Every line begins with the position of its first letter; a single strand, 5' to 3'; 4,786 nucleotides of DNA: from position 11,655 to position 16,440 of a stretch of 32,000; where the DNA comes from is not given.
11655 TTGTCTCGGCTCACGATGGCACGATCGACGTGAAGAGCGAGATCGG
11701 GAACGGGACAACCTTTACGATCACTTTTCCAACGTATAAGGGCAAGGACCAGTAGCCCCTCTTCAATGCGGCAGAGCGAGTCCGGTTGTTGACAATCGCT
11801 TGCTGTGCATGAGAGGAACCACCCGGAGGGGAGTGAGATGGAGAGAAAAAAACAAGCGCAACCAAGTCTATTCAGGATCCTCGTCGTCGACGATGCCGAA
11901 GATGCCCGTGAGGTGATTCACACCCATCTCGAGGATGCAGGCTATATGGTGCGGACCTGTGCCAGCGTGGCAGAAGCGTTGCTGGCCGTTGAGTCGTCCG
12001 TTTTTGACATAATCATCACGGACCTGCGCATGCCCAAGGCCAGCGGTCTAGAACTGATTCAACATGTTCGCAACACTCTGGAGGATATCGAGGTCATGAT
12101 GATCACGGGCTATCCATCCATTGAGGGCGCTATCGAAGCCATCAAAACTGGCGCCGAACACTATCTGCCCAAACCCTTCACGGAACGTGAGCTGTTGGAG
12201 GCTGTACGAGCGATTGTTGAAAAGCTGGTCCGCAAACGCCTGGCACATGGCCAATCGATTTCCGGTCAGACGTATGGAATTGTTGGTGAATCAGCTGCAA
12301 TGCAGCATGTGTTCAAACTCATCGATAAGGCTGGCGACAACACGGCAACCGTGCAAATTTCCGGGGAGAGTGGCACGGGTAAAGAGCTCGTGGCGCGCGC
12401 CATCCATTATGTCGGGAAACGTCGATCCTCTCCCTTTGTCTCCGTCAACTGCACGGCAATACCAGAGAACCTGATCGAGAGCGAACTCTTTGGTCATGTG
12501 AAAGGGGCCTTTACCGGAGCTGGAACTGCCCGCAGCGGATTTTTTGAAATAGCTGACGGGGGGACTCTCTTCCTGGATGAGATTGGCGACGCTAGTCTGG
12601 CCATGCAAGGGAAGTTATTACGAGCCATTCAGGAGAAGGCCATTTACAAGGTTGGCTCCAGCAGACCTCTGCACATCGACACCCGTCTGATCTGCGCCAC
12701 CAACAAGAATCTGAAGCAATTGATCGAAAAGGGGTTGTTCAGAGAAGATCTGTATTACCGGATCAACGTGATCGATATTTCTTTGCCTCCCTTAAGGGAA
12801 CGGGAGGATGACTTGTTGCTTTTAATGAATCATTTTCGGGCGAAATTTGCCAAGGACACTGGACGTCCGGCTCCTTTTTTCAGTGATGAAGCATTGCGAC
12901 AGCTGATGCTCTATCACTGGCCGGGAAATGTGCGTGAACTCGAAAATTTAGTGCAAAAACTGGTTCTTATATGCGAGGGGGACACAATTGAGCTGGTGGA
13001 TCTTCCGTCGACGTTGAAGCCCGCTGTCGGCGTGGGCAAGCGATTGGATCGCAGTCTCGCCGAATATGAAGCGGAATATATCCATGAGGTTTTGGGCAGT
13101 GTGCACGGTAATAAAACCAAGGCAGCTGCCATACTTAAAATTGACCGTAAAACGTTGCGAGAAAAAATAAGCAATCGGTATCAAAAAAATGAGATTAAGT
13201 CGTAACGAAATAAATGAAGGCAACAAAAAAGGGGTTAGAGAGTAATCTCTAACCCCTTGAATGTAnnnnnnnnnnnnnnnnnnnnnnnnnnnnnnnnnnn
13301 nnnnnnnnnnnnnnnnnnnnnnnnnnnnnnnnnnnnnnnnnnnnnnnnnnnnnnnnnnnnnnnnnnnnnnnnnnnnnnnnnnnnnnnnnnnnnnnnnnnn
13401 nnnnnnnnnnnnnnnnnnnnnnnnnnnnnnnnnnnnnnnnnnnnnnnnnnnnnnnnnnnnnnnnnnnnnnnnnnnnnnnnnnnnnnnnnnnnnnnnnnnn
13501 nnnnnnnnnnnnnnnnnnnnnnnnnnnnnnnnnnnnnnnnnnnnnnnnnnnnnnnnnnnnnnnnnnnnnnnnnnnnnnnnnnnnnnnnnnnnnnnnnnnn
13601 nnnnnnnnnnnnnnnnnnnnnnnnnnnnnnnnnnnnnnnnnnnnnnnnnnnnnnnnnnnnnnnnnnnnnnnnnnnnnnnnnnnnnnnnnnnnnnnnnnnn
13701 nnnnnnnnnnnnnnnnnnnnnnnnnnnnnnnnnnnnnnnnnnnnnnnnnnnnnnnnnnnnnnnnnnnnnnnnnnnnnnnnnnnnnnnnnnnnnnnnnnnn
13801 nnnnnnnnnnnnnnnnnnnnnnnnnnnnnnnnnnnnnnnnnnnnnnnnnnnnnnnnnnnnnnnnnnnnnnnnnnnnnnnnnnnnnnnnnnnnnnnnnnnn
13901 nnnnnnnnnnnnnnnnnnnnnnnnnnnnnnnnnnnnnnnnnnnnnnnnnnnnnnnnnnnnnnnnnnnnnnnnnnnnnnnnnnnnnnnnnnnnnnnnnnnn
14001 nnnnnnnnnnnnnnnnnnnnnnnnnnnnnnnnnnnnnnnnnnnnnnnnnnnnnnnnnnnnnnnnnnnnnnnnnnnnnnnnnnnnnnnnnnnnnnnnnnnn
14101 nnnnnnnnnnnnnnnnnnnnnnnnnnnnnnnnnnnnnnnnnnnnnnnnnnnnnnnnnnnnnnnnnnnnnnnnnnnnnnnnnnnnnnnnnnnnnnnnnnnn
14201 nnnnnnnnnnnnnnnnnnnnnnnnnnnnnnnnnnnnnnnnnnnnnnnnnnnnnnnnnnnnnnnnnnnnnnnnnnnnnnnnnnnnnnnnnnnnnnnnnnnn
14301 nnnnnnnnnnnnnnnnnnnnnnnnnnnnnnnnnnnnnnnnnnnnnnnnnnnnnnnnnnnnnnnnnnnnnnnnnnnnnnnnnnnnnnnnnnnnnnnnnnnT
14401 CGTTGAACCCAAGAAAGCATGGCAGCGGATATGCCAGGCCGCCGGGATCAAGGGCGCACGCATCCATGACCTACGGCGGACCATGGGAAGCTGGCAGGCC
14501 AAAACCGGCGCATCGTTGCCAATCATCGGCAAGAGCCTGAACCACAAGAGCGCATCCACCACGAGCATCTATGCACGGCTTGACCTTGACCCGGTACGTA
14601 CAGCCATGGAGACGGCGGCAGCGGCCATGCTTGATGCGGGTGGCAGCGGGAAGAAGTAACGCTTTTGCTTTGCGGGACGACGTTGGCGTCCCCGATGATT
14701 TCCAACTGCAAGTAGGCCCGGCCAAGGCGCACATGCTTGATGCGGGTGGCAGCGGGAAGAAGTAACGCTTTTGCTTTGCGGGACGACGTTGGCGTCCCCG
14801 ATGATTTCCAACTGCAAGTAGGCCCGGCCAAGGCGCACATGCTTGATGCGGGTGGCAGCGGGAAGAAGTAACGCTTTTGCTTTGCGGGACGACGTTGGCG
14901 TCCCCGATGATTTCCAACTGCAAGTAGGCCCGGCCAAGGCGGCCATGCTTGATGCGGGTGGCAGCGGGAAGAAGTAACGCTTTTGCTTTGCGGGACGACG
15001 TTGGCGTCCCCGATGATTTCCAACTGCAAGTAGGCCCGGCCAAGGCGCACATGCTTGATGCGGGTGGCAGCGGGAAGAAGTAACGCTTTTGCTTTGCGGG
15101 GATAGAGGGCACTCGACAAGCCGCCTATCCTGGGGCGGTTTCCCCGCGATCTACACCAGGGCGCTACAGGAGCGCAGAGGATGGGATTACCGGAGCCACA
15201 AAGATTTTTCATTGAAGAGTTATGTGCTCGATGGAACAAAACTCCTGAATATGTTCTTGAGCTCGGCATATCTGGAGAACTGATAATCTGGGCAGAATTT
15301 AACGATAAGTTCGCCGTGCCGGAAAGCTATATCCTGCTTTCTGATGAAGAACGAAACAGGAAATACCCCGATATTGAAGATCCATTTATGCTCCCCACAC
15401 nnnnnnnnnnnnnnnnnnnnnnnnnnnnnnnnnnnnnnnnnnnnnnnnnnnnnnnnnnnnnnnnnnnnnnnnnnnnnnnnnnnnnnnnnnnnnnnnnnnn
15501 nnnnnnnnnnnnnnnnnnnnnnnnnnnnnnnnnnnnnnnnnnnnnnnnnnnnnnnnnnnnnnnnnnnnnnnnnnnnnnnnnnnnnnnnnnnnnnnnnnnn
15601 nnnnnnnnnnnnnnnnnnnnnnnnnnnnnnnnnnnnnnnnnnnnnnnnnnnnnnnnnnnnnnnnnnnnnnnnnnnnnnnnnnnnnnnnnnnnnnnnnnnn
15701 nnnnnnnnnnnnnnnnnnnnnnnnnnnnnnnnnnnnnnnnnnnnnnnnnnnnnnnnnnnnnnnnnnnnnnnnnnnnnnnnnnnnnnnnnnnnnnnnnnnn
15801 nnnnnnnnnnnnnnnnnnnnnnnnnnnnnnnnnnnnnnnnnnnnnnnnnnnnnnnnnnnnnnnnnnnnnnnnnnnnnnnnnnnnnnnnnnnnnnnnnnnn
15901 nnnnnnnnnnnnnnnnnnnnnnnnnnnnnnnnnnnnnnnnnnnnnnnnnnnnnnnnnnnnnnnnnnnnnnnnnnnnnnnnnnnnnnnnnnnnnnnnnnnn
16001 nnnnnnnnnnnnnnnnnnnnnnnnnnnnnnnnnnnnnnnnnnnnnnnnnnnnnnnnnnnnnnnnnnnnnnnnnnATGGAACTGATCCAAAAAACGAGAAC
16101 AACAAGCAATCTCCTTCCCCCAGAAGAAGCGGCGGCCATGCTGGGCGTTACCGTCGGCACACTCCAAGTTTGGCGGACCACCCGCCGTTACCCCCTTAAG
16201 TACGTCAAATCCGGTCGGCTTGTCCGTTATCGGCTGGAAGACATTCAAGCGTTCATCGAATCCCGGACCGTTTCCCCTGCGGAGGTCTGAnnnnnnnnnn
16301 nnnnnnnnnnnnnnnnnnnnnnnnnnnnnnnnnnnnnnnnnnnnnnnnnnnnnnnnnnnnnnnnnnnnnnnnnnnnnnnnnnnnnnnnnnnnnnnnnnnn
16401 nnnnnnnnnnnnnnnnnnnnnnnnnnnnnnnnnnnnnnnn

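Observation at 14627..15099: Near-perfect 106-bp tandem repeat (~4.5 copies) that starts inside the integrase stop region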

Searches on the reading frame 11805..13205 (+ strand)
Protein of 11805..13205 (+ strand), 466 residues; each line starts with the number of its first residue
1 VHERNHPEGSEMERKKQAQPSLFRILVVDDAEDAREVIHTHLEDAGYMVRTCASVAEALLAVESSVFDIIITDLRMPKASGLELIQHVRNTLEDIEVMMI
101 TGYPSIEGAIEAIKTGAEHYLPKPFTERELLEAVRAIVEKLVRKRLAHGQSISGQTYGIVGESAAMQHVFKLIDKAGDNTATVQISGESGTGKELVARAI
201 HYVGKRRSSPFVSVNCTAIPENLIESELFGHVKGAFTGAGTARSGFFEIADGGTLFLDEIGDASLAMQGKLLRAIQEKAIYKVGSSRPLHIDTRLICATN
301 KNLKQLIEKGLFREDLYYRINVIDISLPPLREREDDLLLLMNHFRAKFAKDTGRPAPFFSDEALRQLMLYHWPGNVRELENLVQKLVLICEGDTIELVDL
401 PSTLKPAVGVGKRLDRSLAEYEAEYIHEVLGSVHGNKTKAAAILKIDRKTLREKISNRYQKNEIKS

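Call 8: search_protein_families(library=pfam, proteins=[window:11805-13205:+], max_evalue=0.01)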
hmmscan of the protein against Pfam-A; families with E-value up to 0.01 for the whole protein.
window:11805-13205:+ (466 aa): 7 families
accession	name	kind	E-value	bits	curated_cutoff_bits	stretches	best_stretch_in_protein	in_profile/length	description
PF00158.32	Sigma54_activat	-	6.7e-69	231.3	20.2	1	159-325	1-167/168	Sigma-54 interaction domain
PF00072.30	Response_reg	-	1.2e-27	96.7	30.2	1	25-135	1-111/111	Response regulator receiver domain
PF25601.1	AAA_lid_14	-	6.4e-24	84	27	1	331-406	1-76/87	AAA+ ATPase lid domain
PF14532.12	Sigma54_activ_2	-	5.8e-22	78.9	25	1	160-330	1-138/138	Sigma-54 interaction domain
PF02954.25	HTH_8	-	7.8e-09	35.6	22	1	418-455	2-39/42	Bacterial regulatory protein, Fis family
PF07728.20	AAA_5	-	5.3e-05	23.7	22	1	185-300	4-122/139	AAA domain (dynein-related subfamily)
PF00004.35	AAA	-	0.0054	17.6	21.2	0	185-313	3-120/131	ATPase family associated with various cellular activities (AAA)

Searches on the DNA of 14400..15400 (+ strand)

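Call 31: search_rna_families(source=window, start=14400, end=15400, threshold=evalue, max_evalue=10)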
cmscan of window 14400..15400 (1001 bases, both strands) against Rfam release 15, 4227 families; matches with E-value up to 10: 0.
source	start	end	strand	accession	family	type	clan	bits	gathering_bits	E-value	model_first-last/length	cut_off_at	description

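Call 37: search_dna_similar(query=window:14945-15200:+, collection=phages, mode=distant, max_evalue=0.01, max_rows=15)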
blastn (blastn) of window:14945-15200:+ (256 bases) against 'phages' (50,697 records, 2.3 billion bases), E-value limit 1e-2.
No match.

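Call 38: search_dna_similar(query=window:14945-15200:+, collection=plasmids, mode=distant, max_evalue=0.01, max_rows=15)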
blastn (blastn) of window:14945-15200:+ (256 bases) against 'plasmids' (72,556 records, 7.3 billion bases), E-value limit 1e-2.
No match.
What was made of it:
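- Tried and rejected: blastn of 14945-15200 against phages and plasmids (calls 37, 38).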

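Call 58: build_rna_model(alignment_id=A3, structure=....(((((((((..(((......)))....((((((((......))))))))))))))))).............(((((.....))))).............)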
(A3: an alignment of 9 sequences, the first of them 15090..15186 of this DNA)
Model R1 built from alignment A3 (9 sequences, 103 columns); structure: as given.
model positions 99; base pairs 25; branch points 2; effective number of sequences 1.05; information 0.59 bits per position. Calibrated on 0.2 Mb of random sequence (short: E-values are rough).
structure used (alignment columns):
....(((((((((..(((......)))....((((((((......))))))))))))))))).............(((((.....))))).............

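Call 59: search_with_rna_model(model_id=R1, sources=[window, L001, L002, L003, L004, L005, L006, L007, L008, L009, L010, L011, L012, L013, L014, L015, L016, L017, L018, L019, L020, L026, L027, L028, L029, L031, L039, L041, L043], max_evalue=1, make_alignment=true)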
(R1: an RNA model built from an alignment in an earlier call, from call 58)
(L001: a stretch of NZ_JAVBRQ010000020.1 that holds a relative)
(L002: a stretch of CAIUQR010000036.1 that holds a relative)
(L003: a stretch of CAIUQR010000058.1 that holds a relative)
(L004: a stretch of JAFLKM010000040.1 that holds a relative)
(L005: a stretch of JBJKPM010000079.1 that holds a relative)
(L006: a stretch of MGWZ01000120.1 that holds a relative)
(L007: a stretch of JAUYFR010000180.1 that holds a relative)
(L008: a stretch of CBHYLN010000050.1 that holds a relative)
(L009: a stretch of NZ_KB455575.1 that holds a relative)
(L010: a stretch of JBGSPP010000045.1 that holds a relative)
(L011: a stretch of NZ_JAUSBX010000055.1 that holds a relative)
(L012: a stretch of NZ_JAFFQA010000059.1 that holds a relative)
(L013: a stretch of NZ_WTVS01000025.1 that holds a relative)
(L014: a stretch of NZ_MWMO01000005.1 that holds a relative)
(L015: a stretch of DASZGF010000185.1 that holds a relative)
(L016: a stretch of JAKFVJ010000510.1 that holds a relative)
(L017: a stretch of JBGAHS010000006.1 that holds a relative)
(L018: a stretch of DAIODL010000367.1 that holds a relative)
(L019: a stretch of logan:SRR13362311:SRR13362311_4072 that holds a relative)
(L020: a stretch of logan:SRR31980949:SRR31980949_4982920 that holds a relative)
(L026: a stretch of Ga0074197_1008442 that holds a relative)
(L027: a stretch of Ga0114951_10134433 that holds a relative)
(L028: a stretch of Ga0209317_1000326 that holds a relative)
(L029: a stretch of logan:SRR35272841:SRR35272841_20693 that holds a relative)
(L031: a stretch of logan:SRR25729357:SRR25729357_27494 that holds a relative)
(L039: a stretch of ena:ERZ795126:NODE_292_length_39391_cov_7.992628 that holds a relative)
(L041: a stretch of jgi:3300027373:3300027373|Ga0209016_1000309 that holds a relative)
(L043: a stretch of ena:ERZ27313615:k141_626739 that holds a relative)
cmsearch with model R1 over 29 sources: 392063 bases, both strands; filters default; matches with E-value up to 1: 16.
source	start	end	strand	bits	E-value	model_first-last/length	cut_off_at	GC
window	15090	15188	+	117.9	7.3e-28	1-99/99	no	0.63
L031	1384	1482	+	117.9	7.3e-28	1-99/99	no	0.63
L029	1384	1482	+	116.5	1.7e-27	1-99/99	no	0.63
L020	2494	2592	+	116.3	1.8e-27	1-99/99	no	0.61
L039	4958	5058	+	115.5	3e-27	1-99/99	no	0.61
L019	1435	1535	+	111.2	3.9e-26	1-99/99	no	0.62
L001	12774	12874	+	109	1.4e-25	1-99/99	no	0.6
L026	1783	1880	+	104.3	2.3e-24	1-99/99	no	0.59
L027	858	958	+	96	3.1e-22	1-99/99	no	0.59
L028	429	531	+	94.4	8e-22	1-99/99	no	0.55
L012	11818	11930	+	33.8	3.5e-06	1-99/99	no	0.51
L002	9120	9222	+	25.7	0.00043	1-99/99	no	0.5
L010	11902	12017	+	21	0.0069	1-99/99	no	0.58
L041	7166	7269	+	18.7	0.027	1-99/99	no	0.55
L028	417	494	-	14.5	0.32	1-99/99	no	0.53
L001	20252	20337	+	13.1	0.73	1-99/99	no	0.57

Alignment A4: 16 matches aligned to the model, 142 columns, each read 5' to 3' on its own strand. Consensus structure (alignment columns), stored with it:
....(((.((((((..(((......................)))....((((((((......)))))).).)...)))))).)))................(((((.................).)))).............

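Call 61: search_with_rna_model(model_id=R1, sources=[window, L001, L002, L010, L012, L019, L020, L026, L027, L028, L029, L039, L041], max_evalue=0.02, make_alignment=true)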
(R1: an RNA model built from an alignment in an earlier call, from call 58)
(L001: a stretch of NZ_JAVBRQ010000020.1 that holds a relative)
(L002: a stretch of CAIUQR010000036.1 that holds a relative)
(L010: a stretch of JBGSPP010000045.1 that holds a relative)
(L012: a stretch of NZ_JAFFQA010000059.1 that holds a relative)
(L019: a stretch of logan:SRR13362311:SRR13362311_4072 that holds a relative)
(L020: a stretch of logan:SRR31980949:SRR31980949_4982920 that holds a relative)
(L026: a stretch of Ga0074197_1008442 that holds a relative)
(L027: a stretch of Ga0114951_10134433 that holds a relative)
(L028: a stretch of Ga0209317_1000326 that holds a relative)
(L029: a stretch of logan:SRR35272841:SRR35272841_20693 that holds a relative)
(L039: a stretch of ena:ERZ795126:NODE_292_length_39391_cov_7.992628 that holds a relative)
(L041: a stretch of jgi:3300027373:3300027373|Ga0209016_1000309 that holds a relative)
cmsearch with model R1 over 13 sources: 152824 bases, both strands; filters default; matches with E-value up to 0.02: 13.
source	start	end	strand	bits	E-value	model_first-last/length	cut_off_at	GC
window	15090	15188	+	117.9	2.8e-28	1-99/99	no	0.63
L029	1384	1482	+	116.5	6.5e-28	1-99/99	no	0.63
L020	2494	2592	+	116.3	7.1e-28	1-99/99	no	0.61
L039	4958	5058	+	115.5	1.2e-27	1-99/99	no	0.61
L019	1435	1535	+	111.2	1.5e-26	1-99/99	no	0.62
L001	12774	12874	+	109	5.6e-26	1-99/99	no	0.6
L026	1783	1880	+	104.3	8.8e-25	1-99/99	no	0.59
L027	858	958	+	96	1.2e-22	1-99/99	no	0.59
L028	429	531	+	94.4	3.1e-22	1-99/99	no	0.55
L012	11818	11930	+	33.8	1.4e-06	1-99/99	no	0.51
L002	9120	9222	+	25.7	0.00017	1-99/99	no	0.5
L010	11902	12017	+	21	0.0027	1-99/99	no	0.58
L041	7166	7269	+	18.7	0.011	1-99/99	no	0.55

Alignment A5: 13 matches aligned to the model, 139 columns, each read 5' to 3' on its own strand. Consensus structure (alignment columns), stored with it:
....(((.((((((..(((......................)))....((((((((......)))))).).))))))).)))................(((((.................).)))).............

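Call 82: search_with_rna_model(model_id=R1, source=window, start=14560, end=15092, filters=off, max_evalue=10, show_alignments=2)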
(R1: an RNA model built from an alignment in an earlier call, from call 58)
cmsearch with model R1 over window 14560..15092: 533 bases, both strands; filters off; matches with E-value up to 10: 9.
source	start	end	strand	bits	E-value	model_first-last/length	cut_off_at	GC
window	14599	14620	-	-1.3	5.2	30-51/99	no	0.64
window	14878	14947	+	-1.6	6.3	1-99/99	no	0.63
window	14666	14735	+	-2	7.8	1-99/99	no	0.61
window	14772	14841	+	-2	7.8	1-99/99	no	0.61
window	14984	15053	+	-2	7.8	1-99/99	no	0.61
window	14698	14714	-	-2.3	9.6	1-99/99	no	0.35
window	14804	14820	-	-2.3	9.6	1-99/99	no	0.35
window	14910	14926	-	-2.3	9.6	1-99/99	no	0.35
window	15016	15032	-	-2.3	9.6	1-99/99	no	0.35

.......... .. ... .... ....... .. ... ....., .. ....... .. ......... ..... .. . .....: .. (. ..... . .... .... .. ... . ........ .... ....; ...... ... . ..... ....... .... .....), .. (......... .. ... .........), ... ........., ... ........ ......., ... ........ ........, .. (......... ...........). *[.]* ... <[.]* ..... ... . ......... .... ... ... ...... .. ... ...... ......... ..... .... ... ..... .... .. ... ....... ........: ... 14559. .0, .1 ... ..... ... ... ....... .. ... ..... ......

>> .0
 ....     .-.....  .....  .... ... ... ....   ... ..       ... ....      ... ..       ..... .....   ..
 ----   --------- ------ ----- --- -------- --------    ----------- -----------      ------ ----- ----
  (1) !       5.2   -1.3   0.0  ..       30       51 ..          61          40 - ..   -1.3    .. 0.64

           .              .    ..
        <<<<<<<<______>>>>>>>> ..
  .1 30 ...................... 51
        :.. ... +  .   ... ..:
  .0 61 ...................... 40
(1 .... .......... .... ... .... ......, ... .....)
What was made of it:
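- Each unit reads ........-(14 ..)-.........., which the leader model aligns as P1 with P2 and P3 deleted (call 82). The model scores for the units are negative (-1.6 to -2.0 bits, E about 6-8 in only 533 nt, call 82).
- Tried and rejected: The leader model scores the units at -1.6 to -2.0 bits (call 82).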

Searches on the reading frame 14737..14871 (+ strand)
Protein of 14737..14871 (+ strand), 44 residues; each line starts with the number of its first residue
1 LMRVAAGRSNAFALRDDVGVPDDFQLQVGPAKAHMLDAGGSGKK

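Call 74: find_encoding_contigs(protein=window:14737-14871:+, flank=3000, max_places=6)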
Protein window:14737-14871:+ (44 aa): no gene with exactly this product is on record in the collection.
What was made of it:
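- Tried and rejected: An exact look-up of the 44-aa array ORF (call 74).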

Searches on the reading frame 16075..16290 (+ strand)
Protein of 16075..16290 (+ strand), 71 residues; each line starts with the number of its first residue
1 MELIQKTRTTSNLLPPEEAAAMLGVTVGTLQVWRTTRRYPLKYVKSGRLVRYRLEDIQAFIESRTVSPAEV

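Call 66: search_protein_families(library=phrogs, proteins=[window:16075-16290:+], max_evalue=0.001)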
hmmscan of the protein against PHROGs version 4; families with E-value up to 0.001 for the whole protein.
window:16075-16290:+ (71 aa): 4 families
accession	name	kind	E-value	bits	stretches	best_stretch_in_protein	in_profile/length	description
phrog_66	-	integration and excision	1.1e-07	32.9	1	8-68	88-147/412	excisionase and transcriptional regulator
phrog_597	-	DNA, RNA and nucleotide metabolism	1.6e-07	32.6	1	5-67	104-167/200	DNA binding protein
phrog_4745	-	DNA, RNA and nucleotide metabolism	2e-07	31.8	1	4-65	22-88/107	DNA binding protein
phrog_6620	-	integration and excision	0.00089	19.9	1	14-63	2-51/201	transposase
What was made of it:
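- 16075..16290 (+): AlpA/excisionase-like helix-turn-helix protein (71 aa). PHROG 66, excisionase and transcriptional regulator (call 66).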
